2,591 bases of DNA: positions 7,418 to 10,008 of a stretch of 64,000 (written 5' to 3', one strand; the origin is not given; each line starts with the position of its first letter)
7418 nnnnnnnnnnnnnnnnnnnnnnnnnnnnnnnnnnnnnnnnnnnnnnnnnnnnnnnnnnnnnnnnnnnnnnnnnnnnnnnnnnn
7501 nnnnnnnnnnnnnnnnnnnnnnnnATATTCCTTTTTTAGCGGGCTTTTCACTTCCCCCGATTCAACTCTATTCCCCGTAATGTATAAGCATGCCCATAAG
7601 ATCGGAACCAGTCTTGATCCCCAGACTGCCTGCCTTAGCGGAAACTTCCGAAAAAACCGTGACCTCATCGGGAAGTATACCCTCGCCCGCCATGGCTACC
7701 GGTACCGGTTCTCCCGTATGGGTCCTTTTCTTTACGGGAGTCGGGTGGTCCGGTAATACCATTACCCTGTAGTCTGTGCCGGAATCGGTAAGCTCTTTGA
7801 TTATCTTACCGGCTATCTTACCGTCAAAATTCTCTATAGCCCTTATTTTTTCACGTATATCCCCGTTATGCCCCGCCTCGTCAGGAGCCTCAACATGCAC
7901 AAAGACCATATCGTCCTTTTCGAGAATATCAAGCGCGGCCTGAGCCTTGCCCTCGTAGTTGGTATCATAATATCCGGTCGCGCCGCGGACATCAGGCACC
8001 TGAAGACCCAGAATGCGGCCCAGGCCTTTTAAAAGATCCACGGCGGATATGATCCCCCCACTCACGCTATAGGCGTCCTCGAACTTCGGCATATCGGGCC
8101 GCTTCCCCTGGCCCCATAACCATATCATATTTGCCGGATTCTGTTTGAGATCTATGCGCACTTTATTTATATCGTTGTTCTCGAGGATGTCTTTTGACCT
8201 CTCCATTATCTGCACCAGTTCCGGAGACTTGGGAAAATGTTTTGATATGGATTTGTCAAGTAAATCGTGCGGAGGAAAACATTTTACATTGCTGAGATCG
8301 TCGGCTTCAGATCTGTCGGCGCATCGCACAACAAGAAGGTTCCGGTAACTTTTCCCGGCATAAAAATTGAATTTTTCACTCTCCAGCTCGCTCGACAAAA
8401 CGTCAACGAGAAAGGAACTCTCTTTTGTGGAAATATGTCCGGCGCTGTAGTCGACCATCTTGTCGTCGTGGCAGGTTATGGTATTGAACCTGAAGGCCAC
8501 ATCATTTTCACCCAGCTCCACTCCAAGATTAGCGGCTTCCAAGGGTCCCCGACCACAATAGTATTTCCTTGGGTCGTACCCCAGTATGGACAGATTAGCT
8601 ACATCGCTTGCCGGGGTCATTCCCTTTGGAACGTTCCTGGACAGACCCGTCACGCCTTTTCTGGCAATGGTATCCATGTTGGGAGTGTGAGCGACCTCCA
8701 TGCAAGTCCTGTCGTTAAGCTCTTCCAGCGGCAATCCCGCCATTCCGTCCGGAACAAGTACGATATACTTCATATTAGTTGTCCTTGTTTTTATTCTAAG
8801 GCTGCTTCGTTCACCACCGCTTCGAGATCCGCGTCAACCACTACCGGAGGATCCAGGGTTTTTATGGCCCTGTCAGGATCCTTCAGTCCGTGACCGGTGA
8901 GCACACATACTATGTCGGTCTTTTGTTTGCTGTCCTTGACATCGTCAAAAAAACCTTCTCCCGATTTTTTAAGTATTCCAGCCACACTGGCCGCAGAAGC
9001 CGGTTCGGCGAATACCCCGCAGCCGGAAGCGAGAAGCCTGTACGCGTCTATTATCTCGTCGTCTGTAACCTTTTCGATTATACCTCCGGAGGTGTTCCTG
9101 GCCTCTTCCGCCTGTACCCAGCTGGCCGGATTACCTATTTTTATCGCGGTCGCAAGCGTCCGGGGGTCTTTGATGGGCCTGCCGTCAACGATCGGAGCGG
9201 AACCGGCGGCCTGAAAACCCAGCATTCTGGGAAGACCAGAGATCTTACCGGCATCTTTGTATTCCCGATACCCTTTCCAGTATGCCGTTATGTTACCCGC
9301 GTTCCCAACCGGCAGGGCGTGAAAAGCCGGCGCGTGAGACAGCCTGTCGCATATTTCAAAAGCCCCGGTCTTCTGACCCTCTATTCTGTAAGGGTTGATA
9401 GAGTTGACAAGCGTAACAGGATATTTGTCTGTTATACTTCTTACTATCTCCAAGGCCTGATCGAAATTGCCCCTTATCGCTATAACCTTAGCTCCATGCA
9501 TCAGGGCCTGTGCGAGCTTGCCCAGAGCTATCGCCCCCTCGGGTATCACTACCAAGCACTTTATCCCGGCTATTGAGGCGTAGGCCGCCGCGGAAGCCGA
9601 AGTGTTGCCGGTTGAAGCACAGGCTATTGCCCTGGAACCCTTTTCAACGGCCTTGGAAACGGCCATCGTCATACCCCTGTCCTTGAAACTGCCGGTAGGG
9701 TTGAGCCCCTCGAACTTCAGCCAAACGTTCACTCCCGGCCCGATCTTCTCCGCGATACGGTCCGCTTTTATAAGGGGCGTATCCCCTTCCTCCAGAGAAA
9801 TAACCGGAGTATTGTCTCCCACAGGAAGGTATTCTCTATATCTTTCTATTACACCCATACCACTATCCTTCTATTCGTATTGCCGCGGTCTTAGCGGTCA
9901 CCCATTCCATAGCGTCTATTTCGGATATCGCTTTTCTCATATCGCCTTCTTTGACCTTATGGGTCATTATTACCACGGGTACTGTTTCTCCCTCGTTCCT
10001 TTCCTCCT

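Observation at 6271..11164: Phosphoglycerate-mutase-like gene occupying the homoserine kinase position in a lysC-X-thrC-hom cluster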

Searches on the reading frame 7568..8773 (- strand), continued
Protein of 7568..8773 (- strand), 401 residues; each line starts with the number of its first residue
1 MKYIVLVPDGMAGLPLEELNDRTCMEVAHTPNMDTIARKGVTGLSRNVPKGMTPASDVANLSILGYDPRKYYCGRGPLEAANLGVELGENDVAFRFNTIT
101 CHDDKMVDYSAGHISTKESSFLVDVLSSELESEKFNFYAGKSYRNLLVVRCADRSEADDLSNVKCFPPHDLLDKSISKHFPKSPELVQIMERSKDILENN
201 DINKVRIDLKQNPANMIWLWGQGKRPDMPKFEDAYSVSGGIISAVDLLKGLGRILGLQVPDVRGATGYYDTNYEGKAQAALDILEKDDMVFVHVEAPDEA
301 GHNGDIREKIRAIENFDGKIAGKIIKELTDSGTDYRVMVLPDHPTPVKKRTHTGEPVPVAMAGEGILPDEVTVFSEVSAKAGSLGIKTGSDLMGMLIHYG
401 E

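Call 40: search_protein_families(library=ncbifam, proteins=[P0137, P0145, P0121], max_evalue=0.01)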
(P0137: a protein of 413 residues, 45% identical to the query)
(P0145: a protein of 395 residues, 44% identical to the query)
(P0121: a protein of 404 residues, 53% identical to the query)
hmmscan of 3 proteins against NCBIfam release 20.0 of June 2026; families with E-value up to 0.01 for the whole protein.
P0137 (413 aa): 7 families
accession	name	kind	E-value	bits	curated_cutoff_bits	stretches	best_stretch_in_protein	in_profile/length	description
TIGR00306.2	apgM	subfamily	8e-147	489.4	320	1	2-410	1-403/403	2,3-bisphosphoglycerate-independent phosphoglycerate mutase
NF003242.0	PRK04200.1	equivalog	3.1e-146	487.3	426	1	1-411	1-394/395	cofactor-independent phosphoglycerate mutase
TIGR02535.1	hyp_Hser_kinase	hypoth_equivalog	2.3e-141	471.2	446.3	1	1-411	1-397/397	proposed homoserine kinase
NF003104.0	PRK04024.1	equivalog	9e-105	350.8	489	1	1-410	3-401/412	2,3-bisphosphoglycerate-independent phosphoglycerate mutase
NF038358.1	phophono_PhpG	equivalog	8.1e-72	242.2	545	1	3-410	2-416/417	CMP-5'-phosphonoformate--3-phosphoglycerate phosphonoformyl transferase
NF003160.0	PRK04135.1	equivalog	3.5e-59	200.4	468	1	2-412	17-394/403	2,3-bisphosphoglycerate-independent phosphoglycerate mutase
TIGR01307.1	pgm_bpd_ind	equivalog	6.2e-05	21.6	330.65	1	292-374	377-466/504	2,3-bisphosphoglycerate-independent phosphoglycerate mutase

P0145 (395 aa): 6 families
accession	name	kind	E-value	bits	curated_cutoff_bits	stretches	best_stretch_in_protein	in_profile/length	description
NF003242.0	PRK04200.1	equivalog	1.4e-135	452.2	426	1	1-394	1-394/395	cofactor-independent phosphoglycerate mutase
TIGR02535.1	hyp_Hser_kinase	hypoth_equivalog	3.9e-135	450.7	446.3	1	1-393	1-396/397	proposed homoserine kinase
TIGR00306.2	apgM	subfamily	4.8e-131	437.5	320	1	2-393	1-403/403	2,3-bisphosphoglycerate-independent phosphoglycerate mutase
NF003104.0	PRK04024.1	equivalog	1.5e-86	290.7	489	1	1-388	3-396/412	2,3-bisphosphoglycerate-independent phosphoglycerate mutase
NF038358.1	phophono_PhpG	equivalog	1.6e-66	224.8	545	2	169-393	194-416/417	CMP-5'-phosphonoformate--3-phosphoglycerate phosphonoformyl transferase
NF003160.0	PRK04135.1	equivalog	1.1e-50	172.5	468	1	2-393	17-392/403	2,3-bisphosphoglycerate-independent phosphoglycerate mutase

P0121 (404 aa): 7 families
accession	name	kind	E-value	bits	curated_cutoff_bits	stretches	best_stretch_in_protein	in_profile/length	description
NF003242.0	PRK04200.1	equivalog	3.9e-159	529.8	426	1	4-399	2-393/395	cofactor-independent phosphoglycerate mutase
TIGR02535.1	hyp_Hser_kinase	hypoth_equivalog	2.7e-154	513.7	446.3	1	4-399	2-396/397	proposed homoserine kinase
TIGR00306.2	apgM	subfamily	3.6e-150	500.4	320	1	4-398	1-402/403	2,3-bisphosphoglycerate-independent phosphoglycerate mutase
NF003104.0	PRK04024.1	equivalog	2.5e-92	309.8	489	1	2-385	2-387/412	2,3-bisphosphoglycerate-independent phosphoglycerate mutase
NF038358.1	phophono_PhpG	equivalog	1e-67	228.7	545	2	187-399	206-416/417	CMP-5'-phosphonoformate--3-phosphoglycerate phosphonoformyl transferase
NF003160.0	PRK04135.1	equivalog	1.3e-56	192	468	1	3-399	16-392/403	2,3-bisphosphoglycerate-independent phosphoglycerate mutase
TIGR01307.1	pgm_bpd_ind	equivalog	0.00011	20.9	330.65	1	288-365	381-466/504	2,3-bisphosphoglycerate-independent phosphoglycerate mutase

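Call 60: predict_structure(alignment_id=A1)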
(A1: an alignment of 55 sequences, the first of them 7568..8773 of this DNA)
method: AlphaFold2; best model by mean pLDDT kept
length: 401 residues; sequences in the alignment: 55
mean_pLDDT: 92.3   pTM: 0.90
mean pLDDT of the five models: 92.3, 91.8, 91.6, 90.9, 86.2
residues with pLDDT >= 90: 311; 70-90: 75; 50-70: 13; < 50: 2
segments of 3 or more residues with pLDDT < 50: none
pLDDT, mean of each block of 10 residues (from residue 1): 92 81 91 97 95 92 97 96 97 97 94 88 96 97 94 97 93 96 97 92 90 95 96 97 93 97 68 92 98 76 74 94 98 98 85 91 96 92 92 93 80
secondary structure, 60 per line:
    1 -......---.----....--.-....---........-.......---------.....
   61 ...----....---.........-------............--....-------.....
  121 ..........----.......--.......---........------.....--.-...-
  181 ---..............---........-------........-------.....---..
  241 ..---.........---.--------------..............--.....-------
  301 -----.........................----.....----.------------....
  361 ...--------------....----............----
elements in order: E2-7 H24-27 H31-38 E40-46 H56-63 H68-71 H75-83 E91-102 E105-108 H116-130 E135-141 E144-150 H154-161 H168-171 H184-197 H201-208 E216-223 H231-235 E239-242 H246-254 H273-286 E289-293 H306-330 E335-339 E357-363 H378-381 E386-388 H389-397

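Call 62: fold_search(model_id=the predicted structure, library=pdb)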
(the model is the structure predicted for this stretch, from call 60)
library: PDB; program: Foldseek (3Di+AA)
matches with E <= 10: 1029; with E <= 0.001: 84
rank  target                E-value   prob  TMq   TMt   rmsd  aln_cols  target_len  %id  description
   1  2zkt_B                1.1e-33  1.00  0.81  0.85   4.0       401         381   30  Structure of PH0037 protein from Pyrococcus horikoshii (released 2009-04-21)
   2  3idd_A                6.2e-30  1.00  0.64  0.69   6.3       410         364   28  Cofactor-Independent Phosphoglycerate Mutase from Thermoplasma acidophilum DSM 1728 (released 2009-10-06)
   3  3kd8_A                6.6e-30  1.00  0.66  0.71   5.8       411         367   30  Cofactor-Independent Phosphoglycerate mutase from Thermoplasma Acidophilum DSM 1728 (released 2009-12-01)
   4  3idd_B                5.6e-29  1.00  0.62  0.68   6.0       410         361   30  Cofactor-Independent Phosphoglycerate Mutase from Thermoplasma acidophilum DSM 1728 (released 2009-10-06)
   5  3kd8_B                6.0e-28  1.00  0.63  0.68   6.2       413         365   30  Cofactor-Independent Phosphoglycerate mutase from Thermoplasma Acidophilum DSM 1728 (released 2009-12-01)
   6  2zkt_A                2.2e-27  1.00  0.72  0.87   2.7       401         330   28  Structure of PH0037 protein from Pyrococcus horikoshii (released 2009-04-21)
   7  4my4                  5.4e-09  1.00  0.45  0.37  14.2       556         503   12  Crystal structure of phosphoglycerate mutase from Staphylococcus aureus. (released 2013-10-16)
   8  7tl8_A                6.5e-09  1.00  0.45  0.38  15.8       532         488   15  1.95A resolution structure of independent phosphoglycerate mutase from S. aureus in complex with a macrocyclic peptide (released 2022-08-10)
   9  4nwj                  1.6e-08  1.00  0.41  0.34  17.0       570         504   14  Crystal structure of phosphopglycerate mutase from Staphylococcus aureus in 3-phosphoglyceric acid bound form. (released 2015-01-14)
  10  7knf_A                1.2e-07  1.00  0.38  0.31  13.8       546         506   14  1.80A resolution structure of independent Phosphoglycerate mutase from C. elegans in complex with a macrocyclic peptid (released 2021-04-07)
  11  5kgm_A                1.3e-07  1.00  0.38  0.30  15.2       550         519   13  2.95A resolution structure of Apo independent phosphoglycerate mutase from C. elegans (monoclinic form) (released 2017-04-05)
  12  1ejj                  1.7e-07  1.00  0.40  0.33  13.6       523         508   14  CRYSTAL STRUCTURAL ANALYSIS OF PHOSPHOGLYCERATE MUTASE COCRYSTALLIZED WITH 3-PHOSPHOGLYCERATE (released 2001-03-02)
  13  5kgl_A                1.9e-07  1.00  0.39  0.31  14.1       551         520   13  2.45A resolution structure of Apo independent phosphoglycerate mutase from C. elegans (orthorhombic form) (released 2017-04-05)
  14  5kgn_A                1.9e-07  1.00  0.38  0.30  14.6       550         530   13  1.95A resolution structure of independent phosphoglycerate mutase from C. elegans in complex with a macrocyclic peptid (released 2017-04-05)
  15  5kgm_B                2.3e-07  1.00  0.38  0.30  14.4       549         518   14  2.95A resolution structure of Apo independent phosphoglycerate mutase from C. elegans (monoclinic form) (released 2017-04-05)
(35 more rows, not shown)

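Call 63: list_cluster_members(proteins=[P0137, P0145, P0136, P0135, P0156, P0121, P0122, P0234])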
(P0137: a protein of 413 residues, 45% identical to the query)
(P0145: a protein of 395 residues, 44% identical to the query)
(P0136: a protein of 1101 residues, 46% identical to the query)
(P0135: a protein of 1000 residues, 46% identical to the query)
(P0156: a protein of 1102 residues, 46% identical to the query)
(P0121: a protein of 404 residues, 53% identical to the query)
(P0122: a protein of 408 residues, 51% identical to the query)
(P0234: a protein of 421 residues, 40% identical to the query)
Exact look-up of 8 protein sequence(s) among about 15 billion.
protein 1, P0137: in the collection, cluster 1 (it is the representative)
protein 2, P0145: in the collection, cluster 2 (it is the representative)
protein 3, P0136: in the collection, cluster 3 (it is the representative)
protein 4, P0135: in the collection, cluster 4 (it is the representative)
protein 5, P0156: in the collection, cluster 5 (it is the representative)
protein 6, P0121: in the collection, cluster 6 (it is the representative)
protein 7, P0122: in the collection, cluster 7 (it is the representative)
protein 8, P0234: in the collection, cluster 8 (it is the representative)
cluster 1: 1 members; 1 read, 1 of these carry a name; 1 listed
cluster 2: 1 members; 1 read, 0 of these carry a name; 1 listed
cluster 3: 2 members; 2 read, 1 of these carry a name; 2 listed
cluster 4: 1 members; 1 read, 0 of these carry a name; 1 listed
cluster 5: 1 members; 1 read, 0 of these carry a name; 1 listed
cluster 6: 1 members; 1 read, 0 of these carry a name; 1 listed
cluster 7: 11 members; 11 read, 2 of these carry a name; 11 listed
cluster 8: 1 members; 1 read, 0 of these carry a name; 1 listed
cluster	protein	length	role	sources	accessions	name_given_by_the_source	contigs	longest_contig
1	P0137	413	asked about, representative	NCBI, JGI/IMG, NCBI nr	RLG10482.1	cofactor-independent phosphoglycerate mutase [Candidatus Pacearchaeota archaeon] | MAG: cofactor-independent phosphoglycerate mutase [Candidatus Pacearchaeota archaeon]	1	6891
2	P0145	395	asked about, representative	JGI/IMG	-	-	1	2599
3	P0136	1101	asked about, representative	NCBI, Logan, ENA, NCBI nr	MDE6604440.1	MAG: cofactor-independent phosphoglycerate mutase [Clostridia bacterium] | cofactor-independent phosphoglycerate mutase [Clostridia bacterium]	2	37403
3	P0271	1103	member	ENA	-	-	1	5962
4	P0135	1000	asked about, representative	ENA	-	-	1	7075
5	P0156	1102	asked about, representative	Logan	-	-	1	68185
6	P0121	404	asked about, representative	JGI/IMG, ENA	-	-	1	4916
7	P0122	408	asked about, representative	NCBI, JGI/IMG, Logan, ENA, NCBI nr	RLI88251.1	MAG: cofactor-independent phosphoglycerate mutase [Candidatus Altiarchaeales archaeon]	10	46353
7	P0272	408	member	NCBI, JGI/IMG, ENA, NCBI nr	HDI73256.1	MAG TPA: cofactor-independent phosphoglycerate mutase [Candidatus Altiarchaeales archaeon] | cofactor-independent phosphoglycerate mutase [Candidatus Altiarchaeales archaeon]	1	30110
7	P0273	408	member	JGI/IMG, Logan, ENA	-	-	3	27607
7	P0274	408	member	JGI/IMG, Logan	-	-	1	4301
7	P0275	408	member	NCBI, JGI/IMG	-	-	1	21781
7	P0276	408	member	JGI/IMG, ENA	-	-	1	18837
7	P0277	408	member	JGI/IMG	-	-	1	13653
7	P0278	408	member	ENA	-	-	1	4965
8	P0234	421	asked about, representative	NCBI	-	-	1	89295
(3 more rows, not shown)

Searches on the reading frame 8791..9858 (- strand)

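Call 3: search_protein_families(library=ncbifam, proteins=[window:8791-9858:-])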
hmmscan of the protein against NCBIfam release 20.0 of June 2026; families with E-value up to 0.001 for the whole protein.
window:8791-9858:- (355 aa): 40 families (the best 25 are shown)
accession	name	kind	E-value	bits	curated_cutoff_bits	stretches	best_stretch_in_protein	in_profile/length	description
TIGR00260.1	thrC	equivalog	1.7e-94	316.7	167.1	1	4-329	1-340/340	threonine synthase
NF004170.0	PRK05638.1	equivalog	4.4e-57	193.6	421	1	4-327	46-358/442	threonine synthase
NF006050.0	PRK08197.1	equivalog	1e-56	192.5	303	1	6-329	60-386/406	threonine synthase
NF006205.0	PRK08329.1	equivalog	8.9e-40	136.7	358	1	4-308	43-333/347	threonine synthase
NF004996.0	PRK06381.1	equivalog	5e-39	134.2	266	1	24-225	13-215/319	threonine synthase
NF005035.0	PRK06450.1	equivalog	4.3e-35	121.1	301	1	19-326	51-336/338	threonine synthase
TIGR01127.1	ilvA_1Cterm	equivalog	7e-25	87.8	378.75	1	27-298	1-268/380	threonine ammonia-lyase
NF006094.0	PRK08246.1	subfamily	6.1e-20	71.8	331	1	26-178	23-171/310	serine/threonine dehydratase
NF005600.0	PRK07334.1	equivalog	9.1e-20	70.6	496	1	26-299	28-295/408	threonine ammonia-lyase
NF006390.0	PRK08639.1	equivalog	1.6e-19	70.2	421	1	26-322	25-312/418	threonine ammonia-lyase IlvA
NF045641.2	BHydaspDhtseBhcB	equivalog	3.4e-18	65.8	550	1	27-299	21-288/312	beta-hydroxyaspartate dehydratase BhcB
NF004771.0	PRK06110.1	equivalog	1.9e-17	63.4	317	1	35-298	30-289/323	threonine dehydratase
NF005454.0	PRK07048.1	equivalog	8.8e-17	61.2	452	1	26-299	25-294/324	threo-3-hydroxy-L-aspartate ammonia-lyase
NF005680.0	PRK07476.1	equivalog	1.3e-16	60.5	413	1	26-238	23-233/326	hydroxyectoine utilization dehydratase EutB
NF006389.0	PRK08638.1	equivalog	1.8e-16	60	453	1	26-297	27-294/333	bifunctional threonine ammonia-lyase/L-serine ammonia-lyase TdcB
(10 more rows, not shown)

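Call 4: search_protein_families(library=pfam, proteins=[window:8791-9858:-])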
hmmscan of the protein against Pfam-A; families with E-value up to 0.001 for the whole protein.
window:8791-9858:- (355 aa): 1 family
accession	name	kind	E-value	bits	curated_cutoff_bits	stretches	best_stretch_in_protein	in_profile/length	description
PF00291.31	PALP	-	3.1e-68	230.7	35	1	20-301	1-282/295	Pyridoxal-phosphate dependent enzyme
